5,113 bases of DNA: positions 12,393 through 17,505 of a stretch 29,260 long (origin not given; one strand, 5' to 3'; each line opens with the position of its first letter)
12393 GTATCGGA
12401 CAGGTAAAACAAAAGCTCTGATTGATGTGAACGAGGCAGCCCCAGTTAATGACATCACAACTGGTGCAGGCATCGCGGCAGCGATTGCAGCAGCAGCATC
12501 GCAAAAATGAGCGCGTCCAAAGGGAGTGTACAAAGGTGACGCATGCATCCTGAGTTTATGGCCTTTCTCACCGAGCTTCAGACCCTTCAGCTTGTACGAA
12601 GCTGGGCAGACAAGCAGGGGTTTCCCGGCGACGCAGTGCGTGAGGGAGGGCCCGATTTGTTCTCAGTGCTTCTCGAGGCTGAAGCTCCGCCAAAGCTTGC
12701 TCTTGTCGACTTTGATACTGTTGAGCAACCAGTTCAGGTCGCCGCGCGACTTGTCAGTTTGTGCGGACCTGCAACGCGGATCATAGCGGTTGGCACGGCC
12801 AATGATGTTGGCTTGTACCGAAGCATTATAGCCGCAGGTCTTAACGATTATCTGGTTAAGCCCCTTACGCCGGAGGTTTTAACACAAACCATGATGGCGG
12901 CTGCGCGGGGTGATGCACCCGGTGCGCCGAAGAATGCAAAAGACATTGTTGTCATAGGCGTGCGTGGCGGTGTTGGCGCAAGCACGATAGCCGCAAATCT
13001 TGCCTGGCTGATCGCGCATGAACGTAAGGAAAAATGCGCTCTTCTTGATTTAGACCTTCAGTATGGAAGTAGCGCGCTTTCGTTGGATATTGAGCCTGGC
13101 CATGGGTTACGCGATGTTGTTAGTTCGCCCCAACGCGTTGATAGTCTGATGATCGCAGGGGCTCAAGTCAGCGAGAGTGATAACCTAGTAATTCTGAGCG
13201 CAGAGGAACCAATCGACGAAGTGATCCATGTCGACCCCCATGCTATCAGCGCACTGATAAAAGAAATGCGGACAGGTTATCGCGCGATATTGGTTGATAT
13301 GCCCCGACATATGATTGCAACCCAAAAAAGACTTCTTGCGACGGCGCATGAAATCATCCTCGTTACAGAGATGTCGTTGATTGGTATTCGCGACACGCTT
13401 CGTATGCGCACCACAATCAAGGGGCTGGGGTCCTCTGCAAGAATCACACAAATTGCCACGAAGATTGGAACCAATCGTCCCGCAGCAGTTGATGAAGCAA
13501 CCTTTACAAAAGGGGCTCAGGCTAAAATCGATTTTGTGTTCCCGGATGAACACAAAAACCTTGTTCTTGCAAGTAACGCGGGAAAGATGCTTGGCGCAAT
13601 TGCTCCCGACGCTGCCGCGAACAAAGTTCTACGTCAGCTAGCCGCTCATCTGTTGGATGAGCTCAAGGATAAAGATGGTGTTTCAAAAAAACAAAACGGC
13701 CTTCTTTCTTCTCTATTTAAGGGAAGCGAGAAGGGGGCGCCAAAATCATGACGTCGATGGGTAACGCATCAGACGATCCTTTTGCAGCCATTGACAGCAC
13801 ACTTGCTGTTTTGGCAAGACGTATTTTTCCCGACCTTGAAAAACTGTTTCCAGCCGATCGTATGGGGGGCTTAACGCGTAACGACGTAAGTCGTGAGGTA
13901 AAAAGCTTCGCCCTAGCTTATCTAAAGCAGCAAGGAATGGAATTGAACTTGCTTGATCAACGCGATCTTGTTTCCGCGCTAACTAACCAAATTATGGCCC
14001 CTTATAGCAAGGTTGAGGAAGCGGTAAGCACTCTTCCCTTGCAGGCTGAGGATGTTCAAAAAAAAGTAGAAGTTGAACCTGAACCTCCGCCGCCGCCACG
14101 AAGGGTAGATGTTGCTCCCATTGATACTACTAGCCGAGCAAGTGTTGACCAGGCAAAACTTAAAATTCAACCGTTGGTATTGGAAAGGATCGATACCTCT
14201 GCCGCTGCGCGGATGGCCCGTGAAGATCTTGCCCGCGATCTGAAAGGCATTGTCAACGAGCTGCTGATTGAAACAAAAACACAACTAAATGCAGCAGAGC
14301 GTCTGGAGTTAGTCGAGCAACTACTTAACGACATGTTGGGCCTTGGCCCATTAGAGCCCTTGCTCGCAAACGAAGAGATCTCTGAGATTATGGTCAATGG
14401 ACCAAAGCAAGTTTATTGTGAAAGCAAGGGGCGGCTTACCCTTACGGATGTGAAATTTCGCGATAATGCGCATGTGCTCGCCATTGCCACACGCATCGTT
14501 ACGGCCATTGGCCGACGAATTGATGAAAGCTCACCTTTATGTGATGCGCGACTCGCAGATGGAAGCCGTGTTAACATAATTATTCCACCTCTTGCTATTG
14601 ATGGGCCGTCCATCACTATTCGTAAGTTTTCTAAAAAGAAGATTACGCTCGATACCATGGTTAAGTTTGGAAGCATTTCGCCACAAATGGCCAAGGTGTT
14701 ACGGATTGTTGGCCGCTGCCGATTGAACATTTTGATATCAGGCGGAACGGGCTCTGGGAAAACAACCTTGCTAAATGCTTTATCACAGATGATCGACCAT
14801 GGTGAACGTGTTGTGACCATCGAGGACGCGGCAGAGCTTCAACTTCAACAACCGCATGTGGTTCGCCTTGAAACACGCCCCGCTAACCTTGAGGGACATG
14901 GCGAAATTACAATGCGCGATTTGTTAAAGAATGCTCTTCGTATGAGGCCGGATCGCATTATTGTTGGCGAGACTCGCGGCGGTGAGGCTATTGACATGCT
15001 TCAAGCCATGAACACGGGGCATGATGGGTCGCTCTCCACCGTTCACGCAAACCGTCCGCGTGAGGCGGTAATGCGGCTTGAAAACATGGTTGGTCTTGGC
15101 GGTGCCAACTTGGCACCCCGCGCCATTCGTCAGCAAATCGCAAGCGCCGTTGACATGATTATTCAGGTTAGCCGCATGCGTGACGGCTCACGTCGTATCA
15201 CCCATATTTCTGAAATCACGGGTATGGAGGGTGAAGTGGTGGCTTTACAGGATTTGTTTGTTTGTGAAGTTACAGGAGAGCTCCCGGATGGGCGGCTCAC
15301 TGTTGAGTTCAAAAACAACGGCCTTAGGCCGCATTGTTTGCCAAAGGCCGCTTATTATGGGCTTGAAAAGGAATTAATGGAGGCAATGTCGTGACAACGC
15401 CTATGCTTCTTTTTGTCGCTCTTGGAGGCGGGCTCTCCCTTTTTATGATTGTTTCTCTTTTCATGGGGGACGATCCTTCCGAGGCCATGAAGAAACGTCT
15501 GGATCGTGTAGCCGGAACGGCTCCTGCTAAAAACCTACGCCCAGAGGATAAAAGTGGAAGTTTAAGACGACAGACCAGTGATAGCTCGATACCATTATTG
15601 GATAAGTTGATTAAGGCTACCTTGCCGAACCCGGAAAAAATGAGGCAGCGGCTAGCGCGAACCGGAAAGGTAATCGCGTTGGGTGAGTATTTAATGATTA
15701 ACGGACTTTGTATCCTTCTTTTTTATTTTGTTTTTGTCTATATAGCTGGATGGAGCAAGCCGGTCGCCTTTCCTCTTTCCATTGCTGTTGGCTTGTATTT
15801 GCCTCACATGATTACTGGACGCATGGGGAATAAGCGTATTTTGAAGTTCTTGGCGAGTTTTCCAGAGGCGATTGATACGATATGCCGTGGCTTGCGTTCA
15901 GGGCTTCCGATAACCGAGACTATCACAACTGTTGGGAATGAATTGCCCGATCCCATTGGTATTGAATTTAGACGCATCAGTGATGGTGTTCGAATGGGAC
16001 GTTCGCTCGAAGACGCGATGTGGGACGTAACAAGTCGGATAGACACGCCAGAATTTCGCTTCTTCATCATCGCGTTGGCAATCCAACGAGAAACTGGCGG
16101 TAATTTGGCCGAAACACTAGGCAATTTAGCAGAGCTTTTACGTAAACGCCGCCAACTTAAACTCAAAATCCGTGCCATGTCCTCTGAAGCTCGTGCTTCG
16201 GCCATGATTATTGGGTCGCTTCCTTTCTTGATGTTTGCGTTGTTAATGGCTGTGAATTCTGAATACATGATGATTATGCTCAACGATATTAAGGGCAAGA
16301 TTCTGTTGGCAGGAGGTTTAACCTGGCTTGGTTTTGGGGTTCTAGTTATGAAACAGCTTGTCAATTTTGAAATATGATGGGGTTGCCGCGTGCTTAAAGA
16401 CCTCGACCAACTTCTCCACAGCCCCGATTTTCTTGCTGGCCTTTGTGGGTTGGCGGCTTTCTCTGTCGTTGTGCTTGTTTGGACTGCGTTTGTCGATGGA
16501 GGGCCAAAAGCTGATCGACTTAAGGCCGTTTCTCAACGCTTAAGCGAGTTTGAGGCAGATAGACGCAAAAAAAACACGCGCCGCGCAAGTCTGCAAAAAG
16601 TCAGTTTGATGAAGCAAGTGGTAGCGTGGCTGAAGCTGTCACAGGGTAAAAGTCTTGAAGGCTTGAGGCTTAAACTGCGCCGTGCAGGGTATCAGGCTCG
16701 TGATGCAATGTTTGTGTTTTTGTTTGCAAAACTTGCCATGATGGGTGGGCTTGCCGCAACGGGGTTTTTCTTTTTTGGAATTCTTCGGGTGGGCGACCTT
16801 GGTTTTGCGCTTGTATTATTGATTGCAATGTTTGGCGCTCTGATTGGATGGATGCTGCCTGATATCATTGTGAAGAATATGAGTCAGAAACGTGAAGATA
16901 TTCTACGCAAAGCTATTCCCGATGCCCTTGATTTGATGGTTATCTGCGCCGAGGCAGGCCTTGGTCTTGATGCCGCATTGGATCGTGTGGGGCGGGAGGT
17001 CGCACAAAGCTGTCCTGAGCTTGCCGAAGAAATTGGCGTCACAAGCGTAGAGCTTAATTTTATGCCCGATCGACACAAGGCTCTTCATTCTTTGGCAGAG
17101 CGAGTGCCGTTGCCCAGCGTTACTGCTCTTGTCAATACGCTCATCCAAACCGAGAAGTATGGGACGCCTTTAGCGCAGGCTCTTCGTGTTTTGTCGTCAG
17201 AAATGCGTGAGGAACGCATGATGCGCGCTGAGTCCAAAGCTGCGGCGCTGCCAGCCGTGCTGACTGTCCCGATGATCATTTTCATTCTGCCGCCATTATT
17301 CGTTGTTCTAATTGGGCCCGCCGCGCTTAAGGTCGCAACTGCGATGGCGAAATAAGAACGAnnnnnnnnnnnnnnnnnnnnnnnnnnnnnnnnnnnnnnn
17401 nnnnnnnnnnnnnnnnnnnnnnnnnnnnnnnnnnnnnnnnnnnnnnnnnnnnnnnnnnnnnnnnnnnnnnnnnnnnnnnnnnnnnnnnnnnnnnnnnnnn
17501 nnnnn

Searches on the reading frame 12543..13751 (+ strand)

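Call 21: search_protein_families(library=pfam, proteins=[window:12543-13751:+], max_evalue=0.001)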
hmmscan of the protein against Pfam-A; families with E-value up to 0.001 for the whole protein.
window:12543-13751:+ (402 aa): 4 families
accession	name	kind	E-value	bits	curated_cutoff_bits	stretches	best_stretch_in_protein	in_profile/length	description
PF13614.12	AAA_31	-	1.8e-07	31.7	27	1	133-293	2-165/177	AAA domain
PF06564.18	CBP_BcsQ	-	4.8e-07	30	21.3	0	135-170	4-38/234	Cellulose biosynthesis protein BcsQ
PF10609.15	ParA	-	2.7e-06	27.4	27.1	1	134-178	5-48/246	NUBPL iron-transfer P-loop NTPase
PF01656.29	CbiA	-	1.8e-05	25.1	25.4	1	135-284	1-54/125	CobQ/CobB/MinD/ParA nucleotide binding domain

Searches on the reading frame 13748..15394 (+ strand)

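Call 21: search_protein_families(library=pfam, proteins=[window:13748-15394:+], max_evalue=0.001)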
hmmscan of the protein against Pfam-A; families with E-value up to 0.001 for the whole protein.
window:13748-15394:+ (548 aa): 6 families
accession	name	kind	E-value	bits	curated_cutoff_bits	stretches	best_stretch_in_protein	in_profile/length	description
PF00437.27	T2SSE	-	1.3e-66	225.2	24.9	1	198-474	4-277/370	Type II/IV secretion system protein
PF07724.20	AAA_2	-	0.00023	21.7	27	1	326-405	4-79/166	AAA domain (Cdc48 subfamily)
PF13521.12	AAA_28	-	0.00027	21.6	27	1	328-364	2-34/164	AAA domain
PF13555.12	AAA_29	-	0.00049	20.2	27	0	327-349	24-46/61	P-loop containing region of AAA domain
PF06414.18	Zeta_toxin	-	0.00056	19.9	22.3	1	328-374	19-64/199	Zeta toxin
PF13191.12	AAA_16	-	0.00082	20.3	32.6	0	315-364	10-63/167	AAA ATPase domain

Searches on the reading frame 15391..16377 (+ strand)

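Call 21: search_protein_families(library=pfam, proteins=[window:15391-16377:+], max_evalue=0.001)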
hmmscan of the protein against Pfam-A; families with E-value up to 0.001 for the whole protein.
window:15391-16377:+ (328 aa): 1 family
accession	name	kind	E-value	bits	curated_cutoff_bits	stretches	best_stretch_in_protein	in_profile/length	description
PF00482.28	T2SSF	-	3.1e-25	89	25.2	1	161-286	2-124/125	Type II secretion system (T2SS), protein F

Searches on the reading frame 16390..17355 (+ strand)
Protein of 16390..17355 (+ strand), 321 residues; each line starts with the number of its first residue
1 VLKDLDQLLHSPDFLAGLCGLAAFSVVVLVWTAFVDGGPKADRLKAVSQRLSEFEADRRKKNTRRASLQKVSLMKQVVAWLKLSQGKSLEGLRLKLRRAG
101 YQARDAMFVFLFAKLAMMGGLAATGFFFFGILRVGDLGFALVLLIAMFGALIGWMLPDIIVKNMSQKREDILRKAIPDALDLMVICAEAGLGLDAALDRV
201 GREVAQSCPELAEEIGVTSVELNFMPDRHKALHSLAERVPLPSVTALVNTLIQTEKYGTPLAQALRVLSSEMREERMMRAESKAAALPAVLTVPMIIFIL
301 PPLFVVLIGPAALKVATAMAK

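Call 21: search_protein_families(library=pfam, proteins=[window:16390-17355:+], max_evalue=0.001)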
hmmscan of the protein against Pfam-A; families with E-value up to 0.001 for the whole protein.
window:16390-17355:+ (321 aa): 1 family
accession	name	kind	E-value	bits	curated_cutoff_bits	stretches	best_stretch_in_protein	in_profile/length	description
PF00482.28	T2SSF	-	6.7e-19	68.5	25.2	1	179-308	1-124/125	Type II secretion system (T2SS), protein F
